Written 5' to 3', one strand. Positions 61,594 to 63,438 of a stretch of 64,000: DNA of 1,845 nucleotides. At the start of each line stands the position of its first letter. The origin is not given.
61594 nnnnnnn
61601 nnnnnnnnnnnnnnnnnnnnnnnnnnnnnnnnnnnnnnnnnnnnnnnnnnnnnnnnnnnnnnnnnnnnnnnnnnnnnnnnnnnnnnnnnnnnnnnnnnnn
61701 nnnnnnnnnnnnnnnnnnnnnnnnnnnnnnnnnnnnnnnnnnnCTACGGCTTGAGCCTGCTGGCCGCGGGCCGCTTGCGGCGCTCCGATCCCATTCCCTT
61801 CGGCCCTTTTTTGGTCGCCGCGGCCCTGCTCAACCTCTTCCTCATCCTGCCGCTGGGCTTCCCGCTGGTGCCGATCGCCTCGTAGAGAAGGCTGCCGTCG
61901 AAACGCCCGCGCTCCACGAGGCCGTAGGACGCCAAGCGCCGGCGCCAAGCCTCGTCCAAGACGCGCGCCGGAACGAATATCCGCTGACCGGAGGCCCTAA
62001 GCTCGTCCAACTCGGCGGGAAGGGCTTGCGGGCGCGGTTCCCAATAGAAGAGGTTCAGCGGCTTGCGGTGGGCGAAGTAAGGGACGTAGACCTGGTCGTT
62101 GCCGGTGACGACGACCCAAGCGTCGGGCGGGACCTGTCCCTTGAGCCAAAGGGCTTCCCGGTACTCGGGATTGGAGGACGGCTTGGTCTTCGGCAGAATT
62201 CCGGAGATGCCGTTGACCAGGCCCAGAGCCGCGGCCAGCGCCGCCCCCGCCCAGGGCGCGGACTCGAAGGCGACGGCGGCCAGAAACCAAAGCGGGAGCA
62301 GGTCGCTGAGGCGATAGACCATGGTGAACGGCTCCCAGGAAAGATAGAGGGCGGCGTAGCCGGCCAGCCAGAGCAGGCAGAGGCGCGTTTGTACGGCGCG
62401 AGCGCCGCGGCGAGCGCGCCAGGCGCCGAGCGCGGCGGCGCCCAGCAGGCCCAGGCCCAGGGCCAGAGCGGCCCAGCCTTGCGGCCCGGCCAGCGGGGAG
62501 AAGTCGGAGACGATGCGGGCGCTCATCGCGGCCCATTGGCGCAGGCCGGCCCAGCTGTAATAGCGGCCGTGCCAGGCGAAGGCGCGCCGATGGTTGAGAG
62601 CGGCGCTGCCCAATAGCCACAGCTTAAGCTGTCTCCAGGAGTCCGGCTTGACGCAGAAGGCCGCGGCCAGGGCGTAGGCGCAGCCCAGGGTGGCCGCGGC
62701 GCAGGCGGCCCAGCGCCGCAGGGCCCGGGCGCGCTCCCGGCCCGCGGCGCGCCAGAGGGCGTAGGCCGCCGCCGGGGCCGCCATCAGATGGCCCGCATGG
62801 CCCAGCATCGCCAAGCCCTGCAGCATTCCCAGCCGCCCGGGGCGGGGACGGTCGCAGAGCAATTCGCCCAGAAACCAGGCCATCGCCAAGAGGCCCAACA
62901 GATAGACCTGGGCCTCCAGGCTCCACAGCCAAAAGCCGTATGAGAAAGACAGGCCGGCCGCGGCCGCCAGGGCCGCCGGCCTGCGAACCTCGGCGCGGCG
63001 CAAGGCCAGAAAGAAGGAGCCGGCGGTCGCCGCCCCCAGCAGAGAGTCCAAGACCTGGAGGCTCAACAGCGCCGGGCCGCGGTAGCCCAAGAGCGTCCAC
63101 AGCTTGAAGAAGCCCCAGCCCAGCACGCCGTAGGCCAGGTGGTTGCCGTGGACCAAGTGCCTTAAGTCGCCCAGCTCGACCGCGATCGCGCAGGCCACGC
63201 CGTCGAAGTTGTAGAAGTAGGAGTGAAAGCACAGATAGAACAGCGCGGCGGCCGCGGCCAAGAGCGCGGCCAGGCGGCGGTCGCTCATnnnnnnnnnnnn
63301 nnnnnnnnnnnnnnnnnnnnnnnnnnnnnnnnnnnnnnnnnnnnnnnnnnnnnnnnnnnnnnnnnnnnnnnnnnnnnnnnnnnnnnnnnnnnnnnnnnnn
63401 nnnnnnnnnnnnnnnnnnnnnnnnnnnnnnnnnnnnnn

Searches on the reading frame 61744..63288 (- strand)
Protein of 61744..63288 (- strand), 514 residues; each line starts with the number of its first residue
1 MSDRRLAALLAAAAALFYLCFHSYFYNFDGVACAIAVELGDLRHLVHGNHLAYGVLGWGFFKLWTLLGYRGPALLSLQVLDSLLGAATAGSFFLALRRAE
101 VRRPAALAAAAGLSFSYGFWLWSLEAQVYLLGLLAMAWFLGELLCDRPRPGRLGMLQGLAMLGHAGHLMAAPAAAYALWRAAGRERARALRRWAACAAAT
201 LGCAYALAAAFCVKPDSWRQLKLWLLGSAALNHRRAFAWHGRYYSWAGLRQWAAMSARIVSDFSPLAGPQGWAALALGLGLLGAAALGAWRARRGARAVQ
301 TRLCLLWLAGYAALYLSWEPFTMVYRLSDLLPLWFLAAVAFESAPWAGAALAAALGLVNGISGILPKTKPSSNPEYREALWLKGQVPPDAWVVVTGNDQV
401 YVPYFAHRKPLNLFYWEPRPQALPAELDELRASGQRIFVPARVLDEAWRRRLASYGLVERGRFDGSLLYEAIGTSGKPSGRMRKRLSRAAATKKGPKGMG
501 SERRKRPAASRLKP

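Call 76: find_encoding_contigs(protein=window:61744-63288:-, flank=10000, max_places=3)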
Protein window:61744-63288:- (514 aa): 2 contigs read that carry it; 2 places shown.
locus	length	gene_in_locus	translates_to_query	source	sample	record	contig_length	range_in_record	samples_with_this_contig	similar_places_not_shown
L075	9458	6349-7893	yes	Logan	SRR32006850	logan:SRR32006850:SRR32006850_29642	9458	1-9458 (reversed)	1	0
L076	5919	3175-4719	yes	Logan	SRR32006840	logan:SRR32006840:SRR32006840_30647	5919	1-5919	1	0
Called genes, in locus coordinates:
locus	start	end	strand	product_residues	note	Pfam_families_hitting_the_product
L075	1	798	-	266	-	?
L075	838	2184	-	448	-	-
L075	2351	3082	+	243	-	-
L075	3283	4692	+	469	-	-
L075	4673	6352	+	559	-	PF13424:TPR_12 (faint), PF13432:TPR_16 (faint), PF13428:TPR_14 (faint), PF07719:TPR_2 (faint), PF13431:TPR_17 (faint), PF23914:TPR_CcmH_CycH (weak), PF13371:TPR_9 (weak), PF14559:TPR_19, +2 more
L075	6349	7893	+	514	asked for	-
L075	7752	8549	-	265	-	PF06750:A24_N_bact, PF01478:Peptidase_A24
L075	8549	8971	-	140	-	PF07963:N_methyl (weak)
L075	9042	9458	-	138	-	?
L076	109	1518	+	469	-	-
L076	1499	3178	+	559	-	PF13424:TPR_12 (faint), PF13432:TPR_16 (faint), PF13428:TPR_14 (faint), PF07719:TPR_2 (faint), PF13431:TPR_17 (faint), PF23914:TPR_CcmH_CycH (weak), PF13371:TPR_9 (weak), PF14559:TPR_19, +2 more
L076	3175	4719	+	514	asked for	-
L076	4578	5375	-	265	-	PF06750:A24_N_bact, PF01478:Peptidase_A24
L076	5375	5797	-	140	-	PF07963:N_methyl (weak)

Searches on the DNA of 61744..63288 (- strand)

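Call 77: search_with_rna_model(model_id=R1, sources=[L075, L076], max_evalue=1)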
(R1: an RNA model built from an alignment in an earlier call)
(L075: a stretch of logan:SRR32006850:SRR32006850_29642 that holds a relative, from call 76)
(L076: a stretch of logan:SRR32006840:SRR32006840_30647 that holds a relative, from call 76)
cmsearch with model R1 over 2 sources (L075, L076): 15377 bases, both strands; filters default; matches with E-value up to 1: 0.
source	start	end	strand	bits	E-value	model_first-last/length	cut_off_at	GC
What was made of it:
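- Tried and rejected: Walking off the window: this gave ~5.6 kb more sequence with no further module (calls 76, 77).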
